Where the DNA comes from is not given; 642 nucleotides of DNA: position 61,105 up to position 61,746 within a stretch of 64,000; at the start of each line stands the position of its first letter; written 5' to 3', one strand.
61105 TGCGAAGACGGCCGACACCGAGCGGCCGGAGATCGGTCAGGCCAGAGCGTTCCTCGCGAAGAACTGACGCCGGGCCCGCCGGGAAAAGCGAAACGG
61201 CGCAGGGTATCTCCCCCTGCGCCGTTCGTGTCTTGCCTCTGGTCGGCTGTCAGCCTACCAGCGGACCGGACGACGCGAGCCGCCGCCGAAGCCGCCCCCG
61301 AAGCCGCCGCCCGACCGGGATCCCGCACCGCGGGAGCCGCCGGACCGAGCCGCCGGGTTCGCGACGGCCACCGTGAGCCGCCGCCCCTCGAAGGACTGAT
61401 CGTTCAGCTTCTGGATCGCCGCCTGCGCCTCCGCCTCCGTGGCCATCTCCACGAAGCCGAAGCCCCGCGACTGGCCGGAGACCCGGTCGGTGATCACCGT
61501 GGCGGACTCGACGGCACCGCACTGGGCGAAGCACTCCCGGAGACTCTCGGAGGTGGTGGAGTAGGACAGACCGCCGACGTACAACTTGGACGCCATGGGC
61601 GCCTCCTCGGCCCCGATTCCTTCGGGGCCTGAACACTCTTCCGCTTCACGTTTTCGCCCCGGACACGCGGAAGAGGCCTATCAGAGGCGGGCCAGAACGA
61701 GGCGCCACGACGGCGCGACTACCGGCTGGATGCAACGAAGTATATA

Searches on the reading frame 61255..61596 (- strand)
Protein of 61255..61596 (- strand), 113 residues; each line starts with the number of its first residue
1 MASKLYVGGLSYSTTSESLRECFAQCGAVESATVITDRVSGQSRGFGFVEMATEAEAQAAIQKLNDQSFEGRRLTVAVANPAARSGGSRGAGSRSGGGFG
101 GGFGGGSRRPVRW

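Call 45: find_encoding_contigs(protein=window:61255-61596:-, flank=10000, max_places=10)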
Protein window:61255-61596:- (113 aa): 4 contigs read that carry it; 3 places shown.
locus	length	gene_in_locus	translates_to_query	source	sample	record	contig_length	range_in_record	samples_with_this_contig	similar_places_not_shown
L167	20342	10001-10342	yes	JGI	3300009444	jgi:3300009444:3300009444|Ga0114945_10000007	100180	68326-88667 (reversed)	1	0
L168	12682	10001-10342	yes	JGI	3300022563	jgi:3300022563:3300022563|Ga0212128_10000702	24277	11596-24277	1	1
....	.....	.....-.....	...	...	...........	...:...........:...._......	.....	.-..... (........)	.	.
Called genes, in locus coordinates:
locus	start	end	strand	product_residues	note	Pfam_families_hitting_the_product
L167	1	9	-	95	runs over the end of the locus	PF05016:ParE_toxin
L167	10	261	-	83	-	-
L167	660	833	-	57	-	-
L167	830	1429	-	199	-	PF09601:DUF2459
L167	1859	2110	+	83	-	PF14026:SCO4226-like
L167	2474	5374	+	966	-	PF00211:Guanylate_cyc, PF13424:TPR_12 (faint), PF00515:TPR_1 (faint), PF13181:TPR_8 (faint), PF13191:AAA_16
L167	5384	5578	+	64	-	-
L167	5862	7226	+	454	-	PF01425:Amidase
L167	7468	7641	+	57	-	-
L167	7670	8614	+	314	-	PF19300:BPD_transp_1_N, PF00528:BPD_transp_1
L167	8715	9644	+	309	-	PF12911:OppC_N (weak), PF00528:BPD_transp_1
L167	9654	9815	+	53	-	-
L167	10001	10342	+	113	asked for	PF00076:RRM_1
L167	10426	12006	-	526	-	PF07719:TPR_2 (faint), PF13181:TPR_8 (faint)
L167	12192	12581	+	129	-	-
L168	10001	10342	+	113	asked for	PF00076:RRM_1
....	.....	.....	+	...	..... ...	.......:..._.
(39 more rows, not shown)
